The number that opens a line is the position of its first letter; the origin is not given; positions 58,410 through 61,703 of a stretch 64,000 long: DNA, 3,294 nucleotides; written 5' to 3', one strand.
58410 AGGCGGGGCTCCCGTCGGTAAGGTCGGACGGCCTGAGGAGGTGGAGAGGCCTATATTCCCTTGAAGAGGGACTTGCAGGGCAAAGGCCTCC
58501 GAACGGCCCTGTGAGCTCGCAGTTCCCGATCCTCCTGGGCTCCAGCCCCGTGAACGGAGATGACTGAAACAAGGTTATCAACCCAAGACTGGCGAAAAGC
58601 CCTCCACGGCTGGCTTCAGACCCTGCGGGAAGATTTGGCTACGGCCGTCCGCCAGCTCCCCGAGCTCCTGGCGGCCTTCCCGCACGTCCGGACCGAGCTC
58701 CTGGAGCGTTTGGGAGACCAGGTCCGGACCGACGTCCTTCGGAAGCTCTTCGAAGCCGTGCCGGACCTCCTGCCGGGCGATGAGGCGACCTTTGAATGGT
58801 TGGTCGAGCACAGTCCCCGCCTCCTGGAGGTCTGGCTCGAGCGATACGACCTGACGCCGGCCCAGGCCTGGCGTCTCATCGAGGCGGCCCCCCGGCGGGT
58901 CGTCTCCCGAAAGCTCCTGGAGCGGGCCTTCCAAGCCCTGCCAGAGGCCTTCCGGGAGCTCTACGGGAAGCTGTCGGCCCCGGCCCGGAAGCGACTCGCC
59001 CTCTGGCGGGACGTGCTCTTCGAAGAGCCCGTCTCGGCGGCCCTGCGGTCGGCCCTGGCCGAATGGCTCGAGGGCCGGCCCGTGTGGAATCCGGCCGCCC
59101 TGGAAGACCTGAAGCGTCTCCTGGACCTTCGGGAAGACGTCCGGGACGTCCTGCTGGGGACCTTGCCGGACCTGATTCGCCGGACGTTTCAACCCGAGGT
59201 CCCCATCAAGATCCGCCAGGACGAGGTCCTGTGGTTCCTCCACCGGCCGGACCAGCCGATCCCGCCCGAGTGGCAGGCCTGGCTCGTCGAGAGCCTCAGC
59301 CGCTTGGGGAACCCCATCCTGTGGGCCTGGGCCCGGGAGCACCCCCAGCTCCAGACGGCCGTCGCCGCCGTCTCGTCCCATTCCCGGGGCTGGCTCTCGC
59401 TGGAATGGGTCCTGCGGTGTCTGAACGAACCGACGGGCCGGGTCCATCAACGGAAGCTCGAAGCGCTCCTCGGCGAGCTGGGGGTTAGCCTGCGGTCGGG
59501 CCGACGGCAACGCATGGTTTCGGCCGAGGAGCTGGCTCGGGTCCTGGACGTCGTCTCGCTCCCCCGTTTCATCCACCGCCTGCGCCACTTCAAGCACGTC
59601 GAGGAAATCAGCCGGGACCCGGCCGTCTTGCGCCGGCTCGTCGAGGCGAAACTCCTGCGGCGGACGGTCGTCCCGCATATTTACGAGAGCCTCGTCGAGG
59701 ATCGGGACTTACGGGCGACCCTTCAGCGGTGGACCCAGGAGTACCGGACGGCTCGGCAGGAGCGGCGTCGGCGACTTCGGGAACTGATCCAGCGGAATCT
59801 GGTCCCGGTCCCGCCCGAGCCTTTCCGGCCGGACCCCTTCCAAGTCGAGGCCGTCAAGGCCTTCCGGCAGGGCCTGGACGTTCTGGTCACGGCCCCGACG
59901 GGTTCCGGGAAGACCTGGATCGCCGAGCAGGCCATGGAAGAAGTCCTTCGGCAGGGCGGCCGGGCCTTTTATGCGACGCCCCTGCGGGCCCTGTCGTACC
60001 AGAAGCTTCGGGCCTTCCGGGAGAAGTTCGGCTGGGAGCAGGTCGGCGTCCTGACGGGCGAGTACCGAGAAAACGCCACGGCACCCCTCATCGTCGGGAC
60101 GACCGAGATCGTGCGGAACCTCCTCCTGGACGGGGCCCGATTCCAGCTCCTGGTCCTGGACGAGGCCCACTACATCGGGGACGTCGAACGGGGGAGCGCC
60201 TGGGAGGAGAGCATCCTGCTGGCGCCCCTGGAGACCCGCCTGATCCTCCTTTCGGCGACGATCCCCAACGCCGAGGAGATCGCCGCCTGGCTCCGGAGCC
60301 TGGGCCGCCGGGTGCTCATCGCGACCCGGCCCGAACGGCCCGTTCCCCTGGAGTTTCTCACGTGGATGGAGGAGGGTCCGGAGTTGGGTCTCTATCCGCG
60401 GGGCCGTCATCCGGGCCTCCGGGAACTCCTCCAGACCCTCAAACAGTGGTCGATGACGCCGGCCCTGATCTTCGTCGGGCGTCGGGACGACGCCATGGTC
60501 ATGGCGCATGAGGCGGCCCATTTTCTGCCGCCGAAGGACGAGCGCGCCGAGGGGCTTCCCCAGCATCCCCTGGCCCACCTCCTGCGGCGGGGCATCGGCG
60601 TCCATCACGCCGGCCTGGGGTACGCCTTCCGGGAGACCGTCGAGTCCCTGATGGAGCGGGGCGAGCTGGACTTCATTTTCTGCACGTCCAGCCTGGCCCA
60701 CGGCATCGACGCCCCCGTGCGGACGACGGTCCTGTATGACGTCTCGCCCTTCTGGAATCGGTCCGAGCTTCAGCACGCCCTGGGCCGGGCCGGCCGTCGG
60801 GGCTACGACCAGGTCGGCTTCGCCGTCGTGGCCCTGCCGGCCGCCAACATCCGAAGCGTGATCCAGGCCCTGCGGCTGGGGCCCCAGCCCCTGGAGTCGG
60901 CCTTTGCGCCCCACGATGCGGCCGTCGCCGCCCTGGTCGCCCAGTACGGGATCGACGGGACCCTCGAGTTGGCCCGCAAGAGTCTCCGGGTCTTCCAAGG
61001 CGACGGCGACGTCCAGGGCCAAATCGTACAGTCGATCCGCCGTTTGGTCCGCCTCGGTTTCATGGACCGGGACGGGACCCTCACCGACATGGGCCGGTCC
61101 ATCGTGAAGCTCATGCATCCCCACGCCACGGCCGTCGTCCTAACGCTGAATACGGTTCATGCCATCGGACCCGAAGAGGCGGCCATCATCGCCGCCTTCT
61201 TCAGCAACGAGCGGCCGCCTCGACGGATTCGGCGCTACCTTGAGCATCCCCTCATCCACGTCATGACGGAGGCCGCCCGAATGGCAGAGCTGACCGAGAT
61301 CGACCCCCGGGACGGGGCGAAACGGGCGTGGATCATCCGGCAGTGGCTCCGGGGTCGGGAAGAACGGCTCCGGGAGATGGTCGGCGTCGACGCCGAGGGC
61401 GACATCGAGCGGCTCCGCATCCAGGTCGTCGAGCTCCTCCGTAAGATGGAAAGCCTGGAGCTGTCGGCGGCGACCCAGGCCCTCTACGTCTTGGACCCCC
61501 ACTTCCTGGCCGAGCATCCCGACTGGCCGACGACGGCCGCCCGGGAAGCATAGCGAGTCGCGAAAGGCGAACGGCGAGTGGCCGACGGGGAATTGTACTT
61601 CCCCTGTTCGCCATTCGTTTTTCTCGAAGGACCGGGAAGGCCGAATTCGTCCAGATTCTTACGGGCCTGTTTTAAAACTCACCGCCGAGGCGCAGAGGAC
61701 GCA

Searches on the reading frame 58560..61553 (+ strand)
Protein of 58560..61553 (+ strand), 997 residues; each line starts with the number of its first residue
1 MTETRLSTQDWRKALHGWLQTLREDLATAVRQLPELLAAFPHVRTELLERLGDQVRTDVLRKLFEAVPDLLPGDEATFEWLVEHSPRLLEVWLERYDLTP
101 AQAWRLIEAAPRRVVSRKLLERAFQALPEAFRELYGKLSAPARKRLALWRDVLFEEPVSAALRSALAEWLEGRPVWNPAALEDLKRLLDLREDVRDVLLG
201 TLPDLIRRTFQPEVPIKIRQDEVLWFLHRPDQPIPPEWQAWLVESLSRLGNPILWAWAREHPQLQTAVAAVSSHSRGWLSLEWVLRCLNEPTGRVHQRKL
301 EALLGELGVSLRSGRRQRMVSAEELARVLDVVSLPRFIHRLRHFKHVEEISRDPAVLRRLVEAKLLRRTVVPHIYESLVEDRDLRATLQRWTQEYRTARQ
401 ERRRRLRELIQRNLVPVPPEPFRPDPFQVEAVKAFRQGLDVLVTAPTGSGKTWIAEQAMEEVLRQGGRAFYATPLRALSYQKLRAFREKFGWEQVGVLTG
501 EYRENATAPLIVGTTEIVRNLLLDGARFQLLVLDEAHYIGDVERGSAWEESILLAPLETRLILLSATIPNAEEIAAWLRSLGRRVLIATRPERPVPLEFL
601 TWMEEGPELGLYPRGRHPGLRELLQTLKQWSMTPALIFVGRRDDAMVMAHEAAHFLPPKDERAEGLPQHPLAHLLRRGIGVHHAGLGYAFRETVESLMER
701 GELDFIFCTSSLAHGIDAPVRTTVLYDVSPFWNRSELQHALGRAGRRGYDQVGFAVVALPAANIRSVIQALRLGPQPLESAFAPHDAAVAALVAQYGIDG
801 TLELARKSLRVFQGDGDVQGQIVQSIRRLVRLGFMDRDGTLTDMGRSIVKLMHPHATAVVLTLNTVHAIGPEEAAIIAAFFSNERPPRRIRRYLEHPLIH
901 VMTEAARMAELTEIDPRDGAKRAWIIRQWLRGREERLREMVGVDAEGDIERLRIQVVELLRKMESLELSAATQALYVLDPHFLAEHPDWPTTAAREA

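Call 63: find_encoding_contigs(protein=window:58560-61553:+, flank=10000, max_places=3)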
Protein window:58560-61553:+ (997 aa): 1 contig read that carries it; 1 place shown.
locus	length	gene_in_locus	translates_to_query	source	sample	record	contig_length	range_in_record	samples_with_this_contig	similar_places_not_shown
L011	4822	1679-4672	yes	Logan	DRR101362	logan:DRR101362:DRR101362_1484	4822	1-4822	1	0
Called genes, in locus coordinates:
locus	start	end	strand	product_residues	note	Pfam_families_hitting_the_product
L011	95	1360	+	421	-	-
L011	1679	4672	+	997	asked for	PF00270:DEAD, PF04851:ResIII, PF22527:DEXQc_Suv3, PF00271:Helicase_C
